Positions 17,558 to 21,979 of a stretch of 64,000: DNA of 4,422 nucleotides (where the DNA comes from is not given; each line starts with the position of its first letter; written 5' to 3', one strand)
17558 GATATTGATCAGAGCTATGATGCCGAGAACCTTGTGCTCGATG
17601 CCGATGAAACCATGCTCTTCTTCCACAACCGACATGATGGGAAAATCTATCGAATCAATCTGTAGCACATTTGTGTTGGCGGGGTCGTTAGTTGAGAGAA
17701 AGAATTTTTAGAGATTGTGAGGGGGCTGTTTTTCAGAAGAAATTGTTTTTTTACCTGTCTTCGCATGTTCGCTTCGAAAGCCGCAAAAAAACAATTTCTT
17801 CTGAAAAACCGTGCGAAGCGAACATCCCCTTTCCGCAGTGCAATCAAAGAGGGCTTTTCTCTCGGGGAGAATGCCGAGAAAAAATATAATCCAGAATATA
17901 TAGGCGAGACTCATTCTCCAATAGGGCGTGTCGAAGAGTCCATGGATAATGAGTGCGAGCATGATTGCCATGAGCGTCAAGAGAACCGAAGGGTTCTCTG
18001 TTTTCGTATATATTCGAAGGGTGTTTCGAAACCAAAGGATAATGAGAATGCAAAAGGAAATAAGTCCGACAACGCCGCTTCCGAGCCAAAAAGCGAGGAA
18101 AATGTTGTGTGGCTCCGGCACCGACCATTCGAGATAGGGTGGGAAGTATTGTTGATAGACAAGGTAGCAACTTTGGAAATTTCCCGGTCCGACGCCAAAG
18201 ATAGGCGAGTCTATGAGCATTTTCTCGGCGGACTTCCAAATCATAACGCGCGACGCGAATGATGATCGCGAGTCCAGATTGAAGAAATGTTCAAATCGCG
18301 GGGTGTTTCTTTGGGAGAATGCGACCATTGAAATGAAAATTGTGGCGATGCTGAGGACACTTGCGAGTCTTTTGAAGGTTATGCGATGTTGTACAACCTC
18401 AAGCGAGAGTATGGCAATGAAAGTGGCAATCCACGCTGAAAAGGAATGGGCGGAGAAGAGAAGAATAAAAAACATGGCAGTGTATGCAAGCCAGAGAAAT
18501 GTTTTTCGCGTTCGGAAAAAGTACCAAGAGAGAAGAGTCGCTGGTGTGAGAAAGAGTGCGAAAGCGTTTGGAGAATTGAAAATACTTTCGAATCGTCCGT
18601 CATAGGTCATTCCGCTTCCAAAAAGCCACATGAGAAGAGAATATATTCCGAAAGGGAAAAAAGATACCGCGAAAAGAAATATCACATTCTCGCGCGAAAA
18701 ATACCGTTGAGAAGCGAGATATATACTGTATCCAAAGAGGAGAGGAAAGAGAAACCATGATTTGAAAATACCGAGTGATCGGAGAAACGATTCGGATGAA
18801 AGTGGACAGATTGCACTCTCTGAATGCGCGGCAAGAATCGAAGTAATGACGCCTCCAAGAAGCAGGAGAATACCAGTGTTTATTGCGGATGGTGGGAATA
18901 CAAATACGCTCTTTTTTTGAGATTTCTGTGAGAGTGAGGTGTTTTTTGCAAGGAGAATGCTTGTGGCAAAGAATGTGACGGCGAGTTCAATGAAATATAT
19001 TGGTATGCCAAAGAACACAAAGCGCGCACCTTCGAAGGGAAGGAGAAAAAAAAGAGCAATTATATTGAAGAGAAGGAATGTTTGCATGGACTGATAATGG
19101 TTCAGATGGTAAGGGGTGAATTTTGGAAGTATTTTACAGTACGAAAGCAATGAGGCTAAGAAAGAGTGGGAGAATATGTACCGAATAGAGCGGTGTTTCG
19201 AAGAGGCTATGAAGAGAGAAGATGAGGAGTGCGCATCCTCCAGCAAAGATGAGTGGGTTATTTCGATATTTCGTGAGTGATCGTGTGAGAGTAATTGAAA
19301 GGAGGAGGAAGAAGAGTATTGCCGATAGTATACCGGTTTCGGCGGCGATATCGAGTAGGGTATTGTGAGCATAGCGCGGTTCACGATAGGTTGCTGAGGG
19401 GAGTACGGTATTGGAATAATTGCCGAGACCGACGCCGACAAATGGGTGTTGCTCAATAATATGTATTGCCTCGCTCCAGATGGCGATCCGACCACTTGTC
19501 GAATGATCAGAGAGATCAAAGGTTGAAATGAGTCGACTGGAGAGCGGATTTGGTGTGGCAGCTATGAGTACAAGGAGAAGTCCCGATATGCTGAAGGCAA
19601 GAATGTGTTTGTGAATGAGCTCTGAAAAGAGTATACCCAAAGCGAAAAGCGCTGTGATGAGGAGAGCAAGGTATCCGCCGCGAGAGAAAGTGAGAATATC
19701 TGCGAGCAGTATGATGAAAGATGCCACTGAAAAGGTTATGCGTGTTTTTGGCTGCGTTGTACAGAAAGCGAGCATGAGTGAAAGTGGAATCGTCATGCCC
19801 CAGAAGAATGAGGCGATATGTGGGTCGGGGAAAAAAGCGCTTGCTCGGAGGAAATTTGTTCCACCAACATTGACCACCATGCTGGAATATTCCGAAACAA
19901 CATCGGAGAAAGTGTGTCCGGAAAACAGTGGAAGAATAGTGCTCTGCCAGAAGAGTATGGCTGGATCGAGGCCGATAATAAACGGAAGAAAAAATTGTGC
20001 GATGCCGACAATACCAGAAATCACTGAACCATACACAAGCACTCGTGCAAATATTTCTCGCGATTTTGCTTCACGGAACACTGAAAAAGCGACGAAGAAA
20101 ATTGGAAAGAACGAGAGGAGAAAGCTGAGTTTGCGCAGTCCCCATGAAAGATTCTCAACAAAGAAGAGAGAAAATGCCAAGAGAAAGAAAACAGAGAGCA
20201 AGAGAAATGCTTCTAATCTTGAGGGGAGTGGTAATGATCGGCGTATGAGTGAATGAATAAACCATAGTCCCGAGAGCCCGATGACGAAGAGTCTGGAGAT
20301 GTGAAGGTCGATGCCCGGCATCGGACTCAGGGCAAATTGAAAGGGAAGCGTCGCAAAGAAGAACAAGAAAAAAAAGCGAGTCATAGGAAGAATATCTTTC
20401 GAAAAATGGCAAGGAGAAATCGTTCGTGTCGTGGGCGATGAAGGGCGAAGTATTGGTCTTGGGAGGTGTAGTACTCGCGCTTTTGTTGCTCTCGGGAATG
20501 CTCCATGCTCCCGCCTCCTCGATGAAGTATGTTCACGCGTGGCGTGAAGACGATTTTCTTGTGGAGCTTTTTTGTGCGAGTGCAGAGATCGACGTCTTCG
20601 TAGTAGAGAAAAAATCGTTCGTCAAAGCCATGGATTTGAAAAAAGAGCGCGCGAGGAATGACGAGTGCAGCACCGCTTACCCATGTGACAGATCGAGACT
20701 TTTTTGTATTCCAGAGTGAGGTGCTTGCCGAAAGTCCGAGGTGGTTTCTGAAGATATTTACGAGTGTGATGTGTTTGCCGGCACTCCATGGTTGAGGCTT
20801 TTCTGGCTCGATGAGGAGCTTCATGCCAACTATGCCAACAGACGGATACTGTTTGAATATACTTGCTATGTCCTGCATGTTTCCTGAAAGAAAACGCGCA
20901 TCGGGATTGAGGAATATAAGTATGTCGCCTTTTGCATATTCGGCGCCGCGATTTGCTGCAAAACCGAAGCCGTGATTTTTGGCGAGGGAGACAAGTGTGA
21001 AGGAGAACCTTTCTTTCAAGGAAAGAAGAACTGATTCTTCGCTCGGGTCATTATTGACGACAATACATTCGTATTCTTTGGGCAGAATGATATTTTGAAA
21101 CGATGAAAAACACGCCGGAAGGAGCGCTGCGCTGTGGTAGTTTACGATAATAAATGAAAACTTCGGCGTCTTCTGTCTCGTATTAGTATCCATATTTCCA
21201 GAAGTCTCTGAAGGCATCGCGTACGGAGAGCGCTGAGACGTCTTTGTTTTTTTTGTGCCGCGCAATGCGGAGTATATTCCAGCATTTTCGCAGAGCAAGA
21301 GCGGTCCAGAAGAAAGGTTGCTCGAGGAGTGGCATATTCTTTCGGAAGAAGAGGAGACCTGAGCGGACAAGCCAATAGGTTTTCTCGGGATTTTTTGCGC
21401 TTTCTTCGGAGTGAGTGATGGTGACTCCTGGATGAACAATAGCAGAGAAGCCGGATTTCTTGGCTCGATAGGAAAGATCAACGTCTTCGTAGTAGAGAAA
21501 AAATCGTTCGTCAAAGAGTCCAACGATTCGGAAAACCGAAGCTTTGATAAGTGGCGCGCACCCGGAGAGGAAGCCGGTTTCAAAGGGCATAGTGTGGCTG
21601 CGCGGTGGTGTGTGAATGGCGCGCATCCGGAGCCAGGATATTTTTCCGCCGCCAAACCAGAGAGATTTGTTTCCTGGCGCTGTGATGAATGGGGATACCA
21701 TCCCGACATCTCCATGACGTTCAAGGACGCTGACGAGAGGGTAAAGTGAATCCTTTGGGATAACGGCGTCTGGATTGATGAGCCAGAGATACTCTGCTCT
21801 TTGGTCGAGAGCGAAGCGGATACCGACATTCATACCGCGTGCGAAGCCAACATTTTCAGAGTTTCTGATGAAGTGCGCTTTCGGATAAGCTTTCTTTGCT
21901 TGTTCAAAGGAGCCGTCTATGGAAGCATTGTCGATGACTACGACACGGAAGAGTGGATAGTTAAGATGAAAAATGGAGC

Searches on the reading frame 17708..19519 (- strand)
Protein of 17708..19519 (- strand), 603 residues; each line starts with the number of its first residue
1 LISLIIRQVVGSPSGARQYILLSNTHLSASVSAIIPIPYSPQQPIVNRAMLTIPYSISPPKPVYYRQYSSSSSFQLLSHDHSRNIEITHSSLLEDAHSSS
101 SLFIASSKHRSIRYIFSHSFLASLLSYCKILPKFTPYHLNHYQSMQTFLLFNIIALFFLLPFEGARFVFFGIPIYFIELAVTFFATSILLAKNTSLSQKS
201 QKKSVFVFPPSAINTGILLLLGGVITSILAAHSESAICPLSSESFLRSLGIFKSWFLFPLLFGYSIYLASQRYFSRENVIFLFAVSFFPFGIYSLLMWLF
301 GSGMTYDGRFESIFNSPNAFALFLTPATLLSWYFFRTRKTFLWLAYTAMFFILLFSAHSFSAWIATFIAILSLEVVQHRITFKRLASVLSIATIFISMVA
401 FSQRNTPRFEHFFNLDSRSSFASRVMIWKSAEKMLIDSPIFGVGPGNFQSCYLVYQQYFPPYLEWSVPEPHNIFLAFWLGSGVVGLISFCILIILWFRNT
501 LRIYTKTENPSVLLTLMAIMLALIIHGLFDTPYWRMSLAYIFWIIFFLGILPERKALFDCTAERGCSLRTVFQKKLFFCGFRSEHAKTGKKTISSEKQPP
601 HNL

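Call 16: search_protein_families(library=pfam, proteins=[window:17708-19519:-], max_evalue=0.001)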
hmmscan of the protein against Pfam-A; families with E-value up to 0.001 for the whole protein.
window:17708-19519:- (603 aa): 1 family
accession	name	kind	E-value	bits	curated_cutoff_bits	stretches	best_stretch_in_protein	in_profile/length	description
PF04932.20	Wzy_C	-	6.3e-19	68.7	31.7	1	347-490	3-149/149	O-Antigen ligase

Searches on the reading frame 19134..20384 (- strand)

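Call 16: search_protein_families(library=pfam, proteins=[window:19134-20384:-], max_evalue=0.001)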
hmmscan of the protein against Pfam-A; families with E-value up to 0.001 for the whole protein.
window:19134-20384:- (416 aa): 1 family
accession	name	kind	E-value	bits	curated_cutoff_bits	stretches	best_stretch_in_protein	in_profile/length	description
PF04932.20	Wzy_C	-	7.7e-22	78.1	31.7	1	221-359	2-149/149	O-Antigen ligase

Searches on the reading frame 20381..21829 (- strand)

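Call 16: search_protein_families(library=pfam, proteins=[window:20381-21829:-], max_evalue=0.001)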
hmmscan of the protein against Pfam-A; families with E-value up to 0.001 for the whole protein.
window:20381-21829:- (482 aa): 5 families
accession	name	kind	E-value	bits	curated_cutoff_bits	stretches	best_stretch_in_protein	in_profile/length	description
PF00535.33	Glycos_transf_2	-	1.2e-13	51.8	23.3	1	225-352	1-130/168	Glycosyl transferase family 2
PF10111.15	Glyco_tranf_2_2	-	2.8e-09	37.3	27.3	1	251-435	28-214/276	Glycosyltransferase like family 2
PF13641.12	Glyco_tranf_2_3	-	4.9e-09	37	27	1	222-455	1-230/230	Glycosyltransferase like family 2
PF13712.12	Glyco_tranf_2_5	-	8.1e-08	32.7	27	1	273-429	26-180/210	Glycosyltransferase like family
PF13632.12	Glyco_trans_2_3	-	0.00026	21.3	27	1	305-458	3-146/198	Glycosyl transferase family group 2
